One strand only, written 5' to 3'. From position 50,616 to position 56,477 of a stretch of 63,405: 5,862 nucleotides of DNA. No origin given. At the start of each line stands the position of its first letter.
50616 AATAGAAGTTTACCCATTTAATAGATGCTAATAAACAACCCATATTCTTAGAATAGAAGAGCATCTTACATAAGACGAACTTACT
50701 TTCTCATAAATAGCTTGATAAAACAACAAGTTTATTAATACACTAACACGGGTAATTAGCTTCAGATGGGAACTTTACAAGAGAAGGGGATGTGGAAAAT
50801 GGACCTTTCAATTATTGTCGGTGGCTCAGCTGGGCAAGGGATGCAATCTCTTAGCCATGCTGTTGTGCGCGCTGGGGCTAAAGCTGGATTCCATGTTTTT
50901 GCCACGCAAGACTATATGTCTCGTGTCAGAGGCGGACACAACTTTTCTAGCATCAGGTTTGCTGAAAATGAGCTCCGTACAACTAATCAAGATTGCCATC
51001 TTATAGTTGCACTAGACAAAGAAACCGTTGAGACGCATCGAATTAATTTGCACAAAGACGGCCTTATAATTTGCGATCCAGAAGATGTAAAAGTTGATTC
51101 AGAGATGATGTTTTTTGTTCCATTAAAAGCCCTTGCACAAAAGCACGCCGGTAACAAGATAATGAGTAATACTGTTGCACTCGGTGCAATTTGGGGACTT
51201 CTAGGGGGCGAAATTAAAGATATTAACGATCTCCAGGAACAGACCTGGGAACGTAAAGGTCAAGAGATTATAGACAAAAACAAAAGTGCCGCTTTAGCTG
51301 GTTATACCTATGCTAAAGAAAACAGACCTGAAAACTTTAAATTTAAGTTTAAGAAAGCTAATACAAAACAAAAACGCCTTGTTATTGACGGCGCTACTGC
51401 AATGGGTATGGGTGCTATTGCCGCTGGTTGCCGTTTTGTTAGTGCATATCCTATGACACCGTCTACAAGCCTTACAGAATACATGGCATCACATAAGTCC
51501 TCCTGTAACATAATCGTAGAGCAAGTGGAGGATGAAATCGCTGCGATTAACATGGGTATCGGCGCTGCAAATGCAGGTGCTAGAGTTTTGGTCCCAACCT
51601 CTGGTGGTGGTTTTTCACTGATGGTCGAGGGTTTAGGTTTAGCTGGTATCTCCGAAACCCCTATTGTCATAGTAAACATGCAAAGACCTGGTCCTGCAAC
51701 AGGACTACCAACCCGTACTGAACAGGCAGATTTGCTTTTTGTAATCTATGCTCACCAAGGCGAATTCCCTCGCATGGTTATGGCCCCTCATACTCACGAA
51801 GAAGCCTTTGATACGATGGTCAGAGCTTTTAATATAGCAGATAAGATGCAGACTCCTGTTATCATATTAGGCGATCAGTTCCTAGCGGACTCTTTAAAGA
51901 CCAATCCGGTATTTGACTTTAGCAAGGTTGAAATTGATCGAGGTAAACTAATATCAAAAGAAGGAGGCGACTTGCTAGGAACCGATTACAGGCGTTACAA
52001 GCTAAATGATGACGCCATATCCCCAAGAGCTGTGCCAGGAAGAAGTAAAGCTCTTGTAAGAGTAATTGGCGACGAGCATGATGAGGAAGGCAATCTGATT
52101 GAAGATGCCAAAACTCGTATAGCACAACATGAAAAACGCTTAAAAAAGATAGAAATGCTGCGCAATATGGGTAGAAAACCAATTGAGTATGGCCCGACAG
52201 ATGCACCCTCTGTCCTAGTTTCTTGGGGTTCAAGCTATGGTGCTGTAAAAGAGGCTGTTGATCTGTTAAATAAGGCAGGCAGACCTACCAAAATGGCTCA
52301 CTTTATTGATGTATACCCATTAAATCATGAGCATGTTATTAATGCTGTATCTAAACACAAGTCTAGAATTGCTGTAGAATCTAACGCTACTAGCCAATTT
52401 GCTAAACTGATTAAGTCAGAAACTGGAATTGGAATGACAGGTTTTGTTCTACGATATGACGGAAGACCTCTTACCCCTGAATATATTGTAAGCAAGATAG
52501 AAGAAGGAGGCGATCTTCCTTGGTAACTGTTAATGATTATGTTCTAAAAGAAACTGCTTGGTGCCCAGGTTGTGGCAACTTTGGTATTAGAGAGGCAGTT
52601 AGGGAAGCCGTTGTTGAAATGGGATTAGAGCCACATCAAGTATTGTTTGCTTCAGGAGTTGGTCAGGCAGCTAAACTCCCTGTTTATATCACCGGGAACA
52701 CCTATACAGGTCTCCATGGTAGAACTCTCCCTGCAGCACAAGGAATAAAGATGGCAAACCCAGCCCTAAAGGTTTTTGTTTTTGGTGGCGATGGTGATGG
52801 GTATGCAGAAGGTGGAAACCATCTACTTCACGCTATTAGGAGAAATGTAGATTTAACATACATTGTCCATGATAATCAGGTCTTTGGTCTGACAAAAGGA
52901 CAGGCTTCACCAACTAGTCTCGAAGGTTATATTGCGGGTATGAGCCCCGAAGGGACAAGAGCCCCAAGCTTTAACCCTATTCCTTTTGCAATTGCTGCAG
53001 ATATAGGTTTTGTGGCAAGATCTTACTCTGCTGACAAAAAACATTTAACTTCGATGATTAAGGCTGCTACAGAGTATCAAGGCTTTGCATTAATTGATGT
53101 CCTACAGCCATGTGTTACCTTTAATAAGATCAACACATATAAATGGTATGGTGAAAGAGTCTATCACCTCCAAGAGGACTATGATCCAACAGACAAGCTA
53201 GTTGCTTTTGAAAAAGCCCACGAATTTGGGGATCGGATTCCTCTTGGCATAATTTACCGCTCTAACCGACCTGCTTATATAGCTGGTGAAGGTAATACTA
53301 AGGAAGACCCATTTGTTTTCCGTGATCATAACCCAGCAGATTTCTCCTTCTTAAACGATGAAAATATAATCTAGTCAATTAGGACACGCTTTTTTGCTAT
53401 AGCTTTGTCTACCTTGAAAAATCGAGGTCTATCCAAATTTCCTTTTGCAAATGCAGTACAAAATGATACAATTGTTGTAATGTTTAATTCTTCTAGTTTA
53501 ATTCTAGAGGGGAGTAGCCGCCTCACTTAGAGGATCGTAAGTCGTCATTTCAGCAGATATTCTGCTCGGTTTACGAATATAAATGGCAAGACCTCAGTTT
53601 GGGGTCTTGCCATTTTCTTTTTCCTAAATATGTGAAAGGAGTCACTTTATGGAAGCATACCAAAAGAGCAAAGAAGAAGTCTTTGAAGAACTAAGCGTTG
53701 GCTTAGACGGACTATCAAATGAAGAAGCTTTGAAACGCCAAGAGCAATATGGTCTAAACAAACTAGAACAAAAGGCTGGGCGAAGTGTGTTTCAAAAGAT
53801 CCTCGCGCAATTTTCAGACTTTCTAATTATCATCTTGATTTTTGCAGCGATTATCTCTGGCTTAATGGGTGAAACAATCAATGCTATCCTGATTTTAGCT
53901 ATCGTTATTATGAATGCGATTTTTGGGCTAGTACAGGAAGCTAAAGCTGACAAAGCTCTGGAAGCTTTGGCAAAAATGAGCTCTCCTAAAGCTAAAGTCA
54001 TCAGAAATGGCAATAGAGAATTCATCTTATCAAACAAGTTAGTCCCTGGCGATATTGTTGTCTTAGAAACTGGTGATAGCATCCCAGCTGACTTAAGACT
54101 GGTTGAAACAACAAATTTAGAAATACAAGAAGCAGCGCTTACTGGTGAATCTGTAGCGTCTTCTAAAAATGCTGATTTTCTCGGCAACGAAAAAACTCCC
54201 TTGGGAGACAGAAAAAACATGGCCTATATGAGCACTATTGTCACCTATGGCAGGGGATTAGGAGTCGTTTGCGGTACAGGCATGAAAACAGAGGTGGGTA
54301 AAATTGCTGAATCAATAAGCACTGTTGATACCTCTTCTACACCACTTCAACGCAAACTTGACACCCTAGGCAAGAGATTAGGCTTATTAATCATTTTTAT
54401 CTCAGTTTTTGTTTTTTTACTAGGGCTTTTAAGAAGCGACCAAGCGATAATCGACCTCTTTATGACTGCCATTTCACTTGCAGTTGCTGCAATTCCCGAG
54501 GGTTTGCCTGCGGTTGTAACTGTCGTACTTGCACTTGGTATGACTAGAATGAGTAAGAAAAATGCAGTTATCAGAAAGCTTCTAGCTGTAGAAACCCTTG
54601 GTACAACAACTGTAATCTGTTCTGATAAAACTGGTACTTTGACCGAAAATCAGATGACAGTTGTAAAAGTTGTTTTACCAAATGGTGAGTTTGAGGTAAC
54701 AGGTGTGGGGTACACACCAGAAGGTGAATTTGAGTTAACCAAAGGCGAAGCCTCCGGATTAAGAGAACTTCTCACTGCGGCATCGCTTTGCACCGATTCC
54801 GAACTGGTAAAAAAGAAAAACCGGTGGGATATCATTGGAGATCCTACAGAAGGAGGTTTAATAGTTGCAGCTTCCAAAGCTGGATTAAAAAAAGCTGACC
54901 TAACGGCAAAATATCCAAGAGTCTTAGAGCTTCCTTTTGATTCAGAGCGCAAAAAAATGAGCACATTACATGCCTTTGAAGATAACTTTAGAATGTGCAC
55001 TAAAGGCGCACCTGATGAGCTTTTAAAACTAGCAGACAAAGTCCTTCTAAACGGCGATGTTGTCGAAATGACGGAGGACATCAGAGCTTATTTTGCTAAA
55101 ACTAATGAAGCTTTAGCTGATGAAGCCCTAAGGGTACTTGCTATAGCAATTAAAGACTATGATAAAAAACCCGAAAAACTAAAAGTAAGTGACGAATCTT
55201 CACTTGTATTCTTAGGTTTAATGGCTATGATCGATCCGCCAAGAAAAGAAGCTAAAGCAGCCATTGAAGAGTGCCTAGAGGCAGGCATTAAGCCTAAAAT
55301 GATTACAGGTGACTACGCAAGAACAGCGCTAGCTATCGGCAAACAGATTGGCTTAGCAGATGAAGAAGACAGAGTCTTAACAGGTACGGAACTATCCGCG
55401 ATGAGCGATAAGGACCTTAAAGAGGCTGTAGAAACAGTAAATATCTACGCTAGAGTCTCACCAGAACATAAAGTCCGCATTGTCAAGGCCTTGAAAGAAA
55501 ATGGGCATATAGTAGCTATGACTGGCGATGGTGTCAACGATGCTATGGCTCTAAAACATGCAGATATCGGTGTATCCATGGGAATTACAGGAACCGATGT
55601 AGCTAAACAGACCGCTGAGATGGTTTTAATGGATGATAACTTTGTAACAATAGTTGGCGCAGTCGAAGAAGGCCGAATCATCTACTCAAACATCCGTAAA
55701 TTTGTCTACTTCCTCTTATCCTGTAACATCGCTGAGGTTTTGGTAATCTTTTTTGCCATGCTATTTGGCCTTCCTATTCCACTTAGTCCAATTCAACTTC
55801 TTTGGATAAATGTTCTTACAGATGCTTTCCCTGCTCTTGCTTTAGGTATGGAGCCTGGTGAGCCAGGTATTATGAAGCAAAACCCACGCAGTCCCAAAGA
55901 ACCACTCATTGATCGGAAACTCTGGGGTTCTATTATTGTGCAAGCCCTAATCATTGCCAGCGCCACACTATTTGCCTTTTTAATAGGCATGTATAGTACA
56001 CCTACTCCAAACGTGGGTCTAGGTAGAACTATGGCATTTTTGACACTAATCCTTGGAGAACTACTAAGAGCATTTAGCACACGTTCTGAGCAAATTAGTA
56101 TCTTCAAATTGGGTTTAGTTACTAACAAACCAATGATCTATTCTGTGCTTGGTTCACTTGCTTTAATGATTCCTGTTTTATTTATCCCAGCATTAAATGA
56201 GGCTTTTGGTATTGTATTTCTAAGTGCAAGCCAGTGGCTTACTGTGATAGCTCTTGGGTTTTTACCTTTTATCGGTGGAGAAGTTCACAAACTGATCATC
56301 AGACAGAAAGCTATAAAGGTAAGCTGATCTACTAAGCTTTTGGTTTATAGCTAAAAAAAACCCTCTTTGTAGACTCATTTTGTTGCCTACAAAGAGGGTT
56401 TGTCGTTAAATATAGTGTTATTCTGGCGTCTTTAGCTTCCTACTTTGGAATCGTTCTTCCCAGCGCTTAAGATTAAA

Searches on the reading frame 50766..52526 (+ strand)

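Call 69: search_protein_families(library=ncbifam, proteins=[window:50766-52526:+], max_evalue=1e-10)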
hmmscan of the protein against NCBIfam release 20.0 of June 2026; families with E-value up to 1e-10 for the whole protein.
window:50766-52526:+ (586 aa): 12 families
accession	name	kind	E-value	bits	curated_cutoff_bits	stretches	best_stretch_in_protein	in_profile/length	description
TIGR03710.1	OAFO_sf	subfamily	3.6e-194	646.5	482.75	1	13-578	1-561/561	2-oxoacid:acceptor oxidoreductase subunit alpha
NF041170.1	Oxoac_fdxalpha_Archa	equivalog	3.8e-135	451.7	800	2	131-578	166-619/636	2-oxoacid:ferredoxin oxidoreductase subunit alpha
NF006412.0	PRK08659.1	equivalog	1.2e-74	251.7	411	1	202-580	3-375/378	2-oxoacid:acceptor oxidoreductase subunit alpha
NF007206.0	PRK09627.1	equivalog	1.1e-59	202.3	579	1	204-580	3-374/375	2-oxoglutarate synthase subunit alpha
NF005507.0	PRK07119.1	subfamily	1.9e-51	175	399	1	202-375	2-175/352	3-methyl-2-oxobutanoate dehydrogenase subunit VorB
NF006232.0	PRK08366.1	equivalog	4.7e-23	81.4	646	1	201-373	4-172/394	2-ketoisovalerate ferredoxin oxidoreductase subunit alpha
NF040682.1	PorA_Arch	equivalog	1.1e-22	80.6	550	1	203-373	2-170/387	pyruvate synthase subunit PorA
NF007201.0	PRK09622.1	equivalog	7.3e-18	64.6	590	1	202-375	8-179/405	2-oxoacid:ferredoxin oxidoreductase subunit alpha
NF045764.1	PhenlGlyoxDHPadG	equivalog_domain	2.3e-14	52.7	700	0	203-362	1-156/398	NADH-dependent phenylglyoxylate dehydrogenase subunit alpha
TIGR03336.1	IOR_alpha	equivalog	6.3e-14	51.2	650.9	1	208-367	6-159/595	indolepyruvate ferredoxin oxidoreductase subunit alpha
NF006211.0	PRK08338.1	equivalog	1.2e-13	50.9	239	1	16-142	3-129/170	2-oxoacid:ferredoxin oxidoreductase subunit gamma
NF006233.0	PRK08367.1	equivalog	2.6e-12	46.3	625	0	205-307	5-109/394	pyruvate ferredoxin oxidoreductase subunit alpha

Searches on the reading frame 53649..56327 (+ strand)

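Call 69: search_protein_families(library=ncbifam, proteins=[window:53649-56327:+], max_evalue=1e-10)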
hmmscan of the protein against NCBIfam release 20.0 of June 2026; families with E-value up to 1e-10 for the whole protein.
window:53649-56327:+ (892 aa): 19 families
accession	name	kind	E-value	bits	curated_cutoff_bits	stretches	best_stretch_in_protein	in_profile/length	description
TIGR01522.1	ATPase-IIA2_Ca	equivalog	6.6e-225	748.7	798.3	1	7-887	8-853/854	calcium-transporting P-type ATPase, PMR1-type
TIGR01116.1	ATPase-IIA1_Ca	equivalog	5.4e-208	692.9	703.4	1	51-872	1-786/799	calcium-translocating P-type ATPase, SERCA-type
TIGR01523.1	ATPase-IID_K-Na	equivalog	9.7e-167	556.4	645.05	3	372-790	431-867/997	potassium/sodium efflux P-type ATPase, fungal-type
TIGR01517.1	ATPase-IIB_Ca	equivalog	1.7e-148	496.4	507.05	2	373-883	391-879/882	calcium-translocating P-type ATPase, PMCA-type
TIGR01106.1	ATPase-IIC_X-K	subfamily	7e-143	477.7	946.1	2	78-573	106-611/997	Na,H/K antiporter P-type ATPase subunit alpha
TIGR01524.1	ATPase-IIIB_Mg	equivalog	1.3e-125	420.3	610.75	2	416-743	400-724/867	magnesium-translocating P-type ATPase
TIGR01647.1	ATPase-IIIA_H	equivalog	4.8e-124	415.2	615.5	2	21-345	1-311/755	plasma-membrane proton-efflux P-type ATPase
NF011702.0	PRK15122.1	subfamily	3.4e-111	372.7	975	2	414-756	435-775/907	magnesium-translocating P-type ATPase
TIGR01494.1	ATPase_P-type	subfamily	2.4e-94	316.4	62.3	4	594-713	360-473/478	HAD-IC family P-type ATPase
TIGR01657.1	P-ATPase-V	hypoth_equivalog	5e-70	236.2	618.25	2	10-583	128-711/1055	ATP13A2 family polyamine export P-type ATPase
TIGR01525.1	ATPase-IB_hvy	subfamily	6.1e-64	216.8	346.25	2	62-344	4-272/560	heavy metal translocating P-type ATPase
TIGR01512.1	ATPase-IB2_Cd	subfamily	2.7e-50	171.5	313.5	2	61-342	3-256/494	cadmium family heavy metal-translocating P-type ATPase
TIGR01511.1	ATPase-IB1_Cu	subfamily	1.4e-43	149.6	397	2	597-714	408-520/542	copper-translocating P-type ATPase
NF008262.1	PRK11033.1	equivalog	3.2e-42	144.9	1005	2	58-342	176-447/731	zinc/cadmium/mercury/lead-transporting ATPase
NF033775.1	P_type_ZntA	exception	7.1e-37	127.1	1240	2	58-342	181-452/732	Zn(II)/Cd(II)/Pb(II) translocating P-type ATPase ZntA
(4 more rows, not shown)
